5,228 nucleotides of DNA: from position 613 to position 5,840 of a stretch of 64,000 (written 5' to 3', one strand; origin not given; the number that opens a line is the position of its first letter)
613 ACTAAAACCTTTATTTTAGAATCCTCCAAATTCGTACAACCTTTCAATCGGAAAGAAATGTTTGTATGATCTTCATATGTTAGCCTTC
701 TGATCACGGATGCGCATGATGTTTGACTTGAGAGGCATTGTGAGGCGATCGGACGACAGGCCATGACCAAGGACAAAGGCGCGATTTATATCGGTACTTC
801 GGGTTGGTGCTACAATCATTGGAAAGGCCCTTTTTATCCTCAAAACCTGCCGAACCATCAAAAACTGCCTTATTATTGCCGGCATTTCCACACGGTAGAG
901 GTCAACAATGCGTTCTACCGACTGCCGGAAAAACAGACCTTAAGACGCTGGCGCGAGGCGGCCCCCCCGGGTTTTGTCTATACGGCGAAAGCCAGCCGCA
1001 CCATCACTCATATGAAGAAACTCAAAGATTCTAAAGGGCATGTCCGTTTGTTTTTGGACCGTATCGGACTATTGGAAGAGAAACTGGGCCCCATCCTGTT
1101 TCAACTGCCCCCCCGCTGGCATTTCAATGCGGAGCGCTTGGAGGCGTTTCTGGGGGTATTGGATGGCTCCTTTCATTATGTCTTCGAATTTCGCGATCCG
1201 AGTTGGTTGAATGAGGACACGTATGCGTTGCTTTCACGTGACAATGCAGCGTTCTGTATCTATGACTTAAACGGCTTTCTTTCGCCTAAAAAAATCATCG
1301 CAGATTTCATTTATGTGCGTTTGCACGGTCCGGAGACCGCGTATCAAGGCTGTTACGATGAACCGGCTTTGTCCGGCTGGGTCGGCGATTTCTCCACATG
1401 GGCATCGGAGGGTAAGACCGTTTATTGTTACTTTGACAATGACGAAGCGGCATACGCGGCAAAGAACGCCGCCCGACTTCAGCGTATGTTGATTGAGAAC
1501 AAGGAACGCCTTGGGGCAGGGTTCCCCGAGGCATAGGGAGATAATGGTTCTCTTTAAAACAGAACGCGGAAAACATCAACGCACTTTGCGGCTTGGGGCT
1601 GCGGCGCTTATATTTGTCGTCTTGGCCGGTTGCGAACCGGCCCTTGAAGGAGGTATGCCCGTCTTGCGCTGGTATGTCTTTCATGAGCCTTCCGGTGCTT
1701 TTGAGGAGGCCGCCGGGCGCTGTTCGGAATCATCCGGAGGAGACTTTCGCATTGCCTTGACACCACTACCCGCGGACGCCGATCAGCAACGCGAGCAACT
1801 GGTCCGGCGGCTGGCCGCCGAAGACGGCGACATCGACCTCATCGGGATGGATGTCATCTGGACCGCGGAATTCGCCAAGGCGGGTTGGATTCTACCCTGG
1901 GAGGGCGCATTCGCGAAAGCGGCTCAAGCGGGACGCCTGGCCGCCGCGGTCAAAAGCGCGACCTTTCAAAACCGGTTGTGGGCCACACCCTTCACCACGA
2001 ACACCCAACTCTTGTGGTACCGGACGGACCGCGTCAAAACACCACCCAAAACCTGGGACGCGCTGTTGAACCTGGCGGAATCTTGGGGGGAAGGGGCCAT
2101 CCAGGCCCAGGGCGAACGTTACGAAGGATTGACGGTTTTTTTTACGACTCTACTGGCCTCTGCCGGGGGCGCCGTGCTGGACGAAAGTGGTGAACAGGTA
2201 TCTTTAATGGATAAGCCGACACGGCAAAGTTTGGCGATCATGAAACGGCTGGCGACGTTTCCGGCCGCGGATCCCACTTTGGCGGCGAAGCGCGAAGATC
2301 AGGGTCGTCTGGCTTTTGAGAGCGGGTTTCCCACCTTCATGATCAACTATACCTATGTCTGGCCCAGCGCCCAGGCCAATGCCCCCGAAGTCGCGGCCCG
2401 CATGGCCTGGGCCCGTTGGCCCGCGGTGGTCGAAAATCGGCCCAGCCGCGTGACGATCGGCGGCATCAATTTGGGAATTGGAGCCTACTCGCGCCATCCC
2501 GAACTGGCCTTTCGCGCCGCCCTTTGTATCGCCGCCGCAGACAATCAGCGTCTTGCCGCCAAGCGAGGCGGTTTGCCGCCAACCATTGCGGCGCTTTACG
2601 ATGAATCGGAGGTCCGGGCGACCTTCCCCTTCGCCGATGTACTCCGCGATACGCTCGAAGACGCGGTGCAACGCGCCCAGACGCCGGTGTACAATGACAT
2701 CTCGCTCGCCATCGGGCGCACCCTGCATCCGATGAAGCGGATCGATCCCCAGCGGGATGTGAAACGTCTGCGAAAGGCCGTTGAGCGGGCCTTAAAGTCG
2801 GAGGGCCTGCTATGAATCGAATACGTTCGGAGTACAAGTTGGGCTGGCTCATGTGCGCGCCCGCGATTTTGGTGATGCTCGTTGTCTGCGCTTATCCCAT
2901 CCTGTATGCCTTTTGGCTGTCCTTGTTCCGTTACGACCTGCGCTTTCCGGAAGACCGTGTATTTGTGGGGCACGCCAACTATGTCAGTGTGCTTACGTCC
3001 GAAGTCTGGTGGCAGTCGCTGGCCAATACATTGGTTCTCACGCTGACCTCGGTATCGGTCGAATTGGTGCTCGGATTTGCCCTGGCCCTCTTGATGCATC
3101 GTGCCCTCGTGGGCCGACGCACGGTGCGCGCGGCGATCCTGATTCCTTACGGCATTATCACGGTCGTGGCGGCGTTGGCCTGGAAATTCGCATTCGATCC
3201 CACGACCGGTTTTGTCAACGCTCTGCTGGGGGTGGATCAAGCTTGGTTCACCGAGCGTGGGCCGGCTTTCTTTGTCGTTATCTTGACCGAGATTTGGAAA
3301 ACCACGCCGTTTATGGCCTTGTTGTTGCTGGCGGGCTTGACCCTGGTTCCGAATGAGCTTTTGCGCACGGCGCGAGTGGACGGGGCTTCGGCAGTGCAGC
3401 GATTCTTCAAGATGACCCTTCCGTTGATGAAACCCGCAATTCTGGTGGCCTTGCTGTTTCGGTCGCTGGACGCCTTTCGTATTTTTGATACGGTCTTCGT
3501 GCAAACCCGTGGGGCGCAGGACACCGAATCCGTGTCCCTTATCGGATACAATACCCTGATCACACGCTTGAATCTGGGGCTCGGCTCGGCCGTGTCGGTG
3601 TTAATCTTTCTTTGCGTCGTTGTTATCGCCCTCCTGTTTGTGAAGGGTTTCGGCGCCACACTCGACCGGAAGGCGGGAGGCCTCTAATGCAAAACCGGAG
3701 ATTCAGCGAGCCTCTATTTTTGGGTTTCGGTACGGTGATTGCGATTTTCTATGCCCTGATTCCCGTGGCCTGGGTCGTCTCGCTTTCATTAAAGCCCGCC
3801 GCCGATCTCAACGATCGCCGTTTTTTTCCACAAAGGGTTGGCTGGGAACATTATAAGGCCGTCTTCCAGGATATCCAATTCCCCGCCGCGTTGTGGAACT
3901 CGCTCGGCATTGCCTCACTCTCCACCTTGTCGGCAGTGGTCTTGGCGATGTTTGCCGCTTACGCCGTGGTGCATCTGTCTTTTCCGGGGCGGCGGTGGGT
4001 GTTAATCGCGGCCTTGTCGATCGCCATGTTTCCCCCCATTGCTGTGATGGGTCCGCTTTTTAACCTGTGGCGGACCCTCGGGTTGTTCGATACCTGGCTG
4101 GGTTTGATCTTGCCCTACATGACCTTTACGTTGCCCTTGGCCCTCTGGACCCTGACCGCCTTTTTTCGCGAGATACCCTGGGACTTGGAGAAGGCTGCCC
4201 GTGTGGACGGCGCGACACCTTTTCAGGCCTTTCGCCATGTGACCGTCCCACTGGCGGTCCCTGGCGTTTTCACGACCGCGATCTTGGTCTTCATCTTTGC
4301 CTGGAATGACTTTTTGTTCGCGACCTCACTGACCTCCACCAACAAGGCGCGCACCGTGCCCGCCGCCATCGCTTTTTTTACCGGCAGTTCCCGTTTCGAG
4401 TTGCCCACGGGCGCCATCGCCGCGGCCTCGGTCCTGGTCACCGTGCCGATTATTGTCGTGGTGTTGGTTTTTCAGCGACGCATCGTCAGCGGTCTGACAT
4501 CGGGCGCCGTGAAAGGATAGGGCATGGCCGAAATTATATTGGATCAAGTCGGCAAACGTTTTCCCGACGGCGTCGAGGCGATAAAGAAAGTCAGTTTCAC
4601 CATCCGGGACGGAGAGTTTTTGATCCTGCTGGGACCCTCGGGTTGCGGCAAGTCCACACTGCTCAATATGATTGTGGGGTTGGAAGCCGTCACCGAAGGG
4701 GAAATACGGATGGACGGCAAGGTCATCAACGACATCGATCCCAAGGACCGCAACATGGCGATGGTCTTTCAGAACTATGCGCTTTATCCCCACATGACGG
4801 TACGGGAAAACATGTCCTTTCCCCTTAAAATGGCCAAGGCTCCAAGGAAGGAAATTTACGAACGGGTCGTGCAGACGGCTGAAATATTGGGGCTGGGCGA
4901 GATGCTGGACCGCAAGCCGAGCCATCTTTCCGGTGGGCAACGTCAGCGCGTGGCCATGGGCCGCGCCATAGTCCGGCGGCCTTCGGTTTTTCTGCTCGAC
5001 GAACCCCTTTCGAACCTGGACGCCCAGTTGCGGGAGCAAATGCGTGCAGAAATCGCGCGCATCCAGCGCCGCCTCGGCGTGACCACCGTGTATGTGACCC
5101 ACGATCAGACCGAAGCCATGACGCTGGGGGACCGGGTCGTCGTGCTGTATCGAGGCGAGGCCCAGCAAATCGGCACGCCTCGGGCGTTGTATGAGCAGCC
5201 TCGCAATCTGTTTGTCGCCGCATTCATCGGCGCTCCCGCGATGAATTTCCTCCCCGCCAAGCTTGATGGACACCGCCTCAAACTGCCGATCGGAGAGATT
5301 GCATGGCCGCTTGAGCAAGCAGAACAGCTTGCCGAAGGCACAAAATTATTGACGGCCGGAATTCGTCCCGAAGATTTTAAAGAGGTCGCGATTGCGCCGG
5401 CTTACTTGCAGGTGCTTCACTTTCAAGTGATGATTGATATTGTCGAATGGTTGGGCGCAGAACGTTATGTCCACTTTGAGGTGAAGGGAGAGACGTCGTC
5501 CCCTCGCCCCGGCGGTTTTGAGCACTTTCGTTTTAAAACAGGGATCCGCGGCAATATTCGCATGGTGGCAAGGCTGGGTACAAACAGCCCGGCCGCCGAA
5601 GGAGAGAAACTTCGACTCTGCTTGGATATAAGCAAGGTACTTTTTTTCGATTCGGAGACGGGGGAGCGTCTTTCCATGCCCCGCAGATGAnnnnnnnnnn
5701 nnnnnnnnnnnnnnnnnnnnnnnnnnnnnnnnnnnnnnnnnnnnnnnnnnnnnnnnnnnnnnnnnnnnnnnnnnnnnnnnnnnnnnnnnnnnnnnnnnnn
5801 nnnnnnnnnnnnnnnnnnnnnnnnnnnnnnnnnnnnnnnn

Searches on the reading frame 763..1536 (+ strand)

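Call 34: search_protein_families(library=pfam, proteins=[window:763-1536:+], max_evalue=0.0001)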
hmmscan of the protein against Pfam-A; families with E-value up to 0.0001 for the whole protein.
window:763-1536:+ (257 aa): 1 family
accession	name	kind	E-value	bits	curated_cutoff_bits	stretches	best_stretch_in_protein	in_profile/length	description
PF01904.24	DUF72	-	1.3e-69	235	25.3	1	25-242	1-217/217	Protein of unknown function DUF72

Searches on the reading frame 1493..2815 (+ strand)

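Call 34: search_protein_families(library=pfam, proteins=[window:1493-2815:+], max_evalue=0.0001)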
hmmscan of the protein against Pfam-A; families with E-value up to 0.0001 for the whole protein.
window:1493-2815:+ (440 aa): 2 families
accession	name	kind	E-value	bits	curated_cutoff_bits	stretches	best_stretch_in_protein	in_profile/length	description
PF01547.30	SBP_bac_1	-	1.4e-19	71.7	26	1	96-341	33-295/307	Bacterial extracellular solute-binding protein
PF13416.11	SBP_bac_8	-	2.1e-13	51.1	27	1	87-374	12-271/279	Bacterial extracellular solute-binding protein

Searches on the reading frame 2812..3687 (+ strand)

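Call 34: search_protein_families(library=pfam, proteins=[window:2812-3687:+], max_evalue=0.0001)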
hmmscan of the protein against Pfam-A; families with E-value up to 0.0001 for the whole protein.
window:2812-3687:+ (291 aa): 1 family
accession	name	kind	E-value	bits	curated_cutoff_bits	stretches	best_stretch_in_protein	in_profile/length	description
PF00528.27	BPD_transp_1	-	1.3e-11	45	26.4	1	85-285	2-179/184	Binding-protein-dependent transport system inner membrane component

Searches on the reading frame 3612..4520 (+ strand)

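Call 34: search_protein_families(library=pfam, proteins=[window:3612-4520:+], max_evalue=0.0001)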
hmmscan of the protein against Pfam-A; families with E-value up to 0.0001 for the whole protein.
window:3612-4520:+ (302 aa): 1 family
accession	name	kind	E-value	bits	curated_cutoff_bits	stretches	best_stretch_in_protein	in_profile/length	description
PF00528.27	BPD_transp_1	-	4.1e-20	72.7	26.4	1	108-294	1-181/184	Binding-protein-dependent transport system inner membrane component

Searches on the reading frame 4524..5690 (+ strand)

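Call 34: search_protein_families(library=pfam, proteins=[window:4524-5690:+], max_evalue=0.0001)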
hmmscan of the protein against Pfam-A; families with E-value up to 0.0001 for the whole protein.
window:4524-5690:+ (388 aa): 4 families
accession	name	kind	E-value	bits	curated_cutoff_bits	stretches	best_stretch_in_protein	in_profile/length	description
PF00005.33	ABC_tran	-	4.1e-36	125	25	1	21-162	2-136/137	ABC transporter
PF17912.7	OB_MalK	-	1.6e-08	35.7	27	1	236-285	1-53/53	MalK OB fold domain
PF02463.25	SMC_N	-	7.6e-06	25.9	40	1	30-209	24-212/220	RecF/RecN/SMC N terminal domain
PF03193.22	RsgA_GTPase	-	1.4e-05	25.4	30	1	19-63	96-139/174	RsgA GTPase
